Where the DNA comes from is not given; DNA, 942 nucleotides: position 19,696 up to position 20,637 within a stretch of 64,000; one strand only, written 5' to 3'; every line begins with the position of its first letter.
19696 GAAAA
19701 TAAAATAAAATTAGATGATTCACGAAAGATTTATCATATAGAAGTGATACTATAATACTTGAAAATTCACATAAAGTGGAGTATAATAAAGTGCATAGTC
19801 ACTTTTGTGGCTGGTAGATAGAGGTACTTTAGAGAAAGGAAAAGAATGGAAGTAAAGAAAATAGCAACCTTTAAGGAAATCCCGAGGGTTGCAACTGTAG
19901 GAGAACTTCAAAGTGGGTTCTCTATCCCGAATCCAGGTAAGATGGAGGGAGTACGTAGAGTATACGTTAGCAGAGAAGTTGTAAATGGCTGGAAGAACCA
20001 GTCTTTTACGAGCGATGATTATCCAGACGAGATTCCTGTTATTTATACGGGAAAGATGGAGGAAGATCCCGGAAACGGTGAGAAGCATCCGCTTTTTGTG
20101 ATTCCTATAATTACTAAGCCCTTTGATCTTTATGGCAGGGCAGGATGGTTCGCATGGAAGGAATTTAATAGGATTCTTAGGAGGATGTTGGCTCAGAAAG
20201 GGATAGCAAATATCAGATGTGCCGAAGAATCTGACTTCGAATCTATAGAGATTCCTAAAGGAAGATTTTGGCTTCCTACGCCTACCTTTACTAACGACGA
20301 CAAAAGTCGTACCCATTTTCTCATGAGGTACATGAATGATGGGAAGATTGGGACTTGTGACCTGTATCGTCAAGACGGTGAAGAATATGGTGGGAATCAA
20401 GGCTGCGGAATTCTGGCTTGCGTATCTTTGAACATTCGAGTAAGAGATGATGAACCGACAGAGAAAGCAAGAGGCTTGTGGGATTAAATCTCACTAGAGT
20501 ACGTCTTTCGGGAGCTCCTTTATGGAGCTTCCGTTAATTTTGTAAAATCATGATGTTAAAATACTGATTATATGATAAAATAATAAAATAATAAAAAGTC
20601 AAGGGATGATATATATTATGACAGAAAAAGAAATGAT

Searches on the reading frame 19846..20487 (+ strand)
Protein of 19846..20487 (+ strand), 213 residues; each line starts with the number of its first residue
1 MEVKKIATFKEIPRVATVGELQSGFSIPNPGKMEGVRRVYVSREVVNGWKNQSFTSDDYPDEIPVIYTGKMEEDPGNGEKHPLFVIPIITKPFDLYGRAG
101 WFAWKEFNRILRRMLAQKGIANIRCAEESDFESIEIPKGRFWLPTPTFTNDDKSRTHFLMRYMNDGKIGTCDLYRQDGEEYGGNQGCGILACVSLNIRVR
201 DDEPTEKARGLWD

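Call 85: search_protein_families(library=pfam, proteins=[window:19846-20487:+], max_evalue=0.1)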
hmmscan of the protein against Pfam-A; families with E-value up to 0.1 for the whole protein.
window:19846-20487:+ (213 aa): 0 families

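Call 99: find_encoding_contigs(protein=window:19846-20487:+, flank=4000, max_places=6)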
Protein window:19846-20487:+ (213 aa): 22 contigs read that carry it; 6 places shown.
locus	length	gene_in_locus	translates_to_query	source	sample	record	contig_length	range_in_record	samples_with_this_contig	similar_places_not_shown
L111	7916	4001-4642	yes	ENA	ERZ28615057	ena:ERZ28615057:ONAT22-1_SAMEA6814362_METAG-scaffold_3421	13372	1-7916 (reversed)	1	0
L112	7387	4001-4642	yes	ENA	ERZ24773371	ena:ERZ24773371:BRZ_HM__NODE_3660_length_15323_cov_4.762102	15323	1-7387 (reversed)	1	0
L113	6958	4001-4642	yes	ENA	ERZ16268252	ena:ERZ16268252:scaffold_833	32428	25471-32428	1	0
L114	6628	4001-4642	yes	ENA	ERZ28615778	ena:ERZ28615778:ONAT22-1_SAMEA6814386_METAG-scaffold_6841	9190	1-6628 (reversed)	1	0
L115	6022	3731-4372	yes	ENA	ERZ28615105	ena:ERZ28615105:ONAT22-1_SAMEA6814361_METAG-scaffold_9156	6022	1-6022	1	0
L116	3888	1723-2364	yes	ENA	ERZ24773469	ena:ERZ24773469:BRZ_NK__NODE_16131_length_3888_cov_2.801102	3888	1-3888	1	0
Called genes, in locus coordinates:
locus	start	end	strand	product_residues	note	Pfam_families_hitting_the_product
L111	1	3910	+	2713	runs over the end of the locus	PF10091:Glycoamylase, PF06165:GH94_b-supersand, PF17167:Glyco_hydro_94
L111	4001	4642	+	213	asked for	-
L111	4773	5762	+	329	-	-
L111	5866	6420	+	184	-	-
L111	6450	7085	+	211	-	PF01330:RuvA_N, PF00633:HHH (faint), PF14520:HHH_5, PF21176:RecR_HhH (faint), PF07499:RuvA_C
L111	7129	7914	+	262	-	?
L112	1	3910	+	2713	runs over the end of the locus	PF10091:Glycoamylase, PF06165:GH94_b-supersand, PF17167:Glyco_hydro_94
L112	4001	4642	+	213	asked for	-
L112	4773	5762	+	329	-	-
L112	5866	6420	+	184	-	-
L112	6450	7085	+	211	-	PF01330:RuvA_N, PF00633:HHH (faint), PF14520:HHH_5, PF21176:RecR_HhH (faint), PF07499:RuvA_C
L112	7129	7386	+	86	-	?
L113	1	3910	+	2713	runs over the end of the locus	PF10091:Glycoamylase, PF06165:GH94_b-supersand, PF17167:Glyco_hydro_94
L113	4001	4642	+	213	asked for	-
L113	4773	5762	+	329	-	-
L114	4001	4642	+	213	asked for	-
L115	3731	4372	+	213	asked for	-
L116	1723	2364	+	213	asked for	-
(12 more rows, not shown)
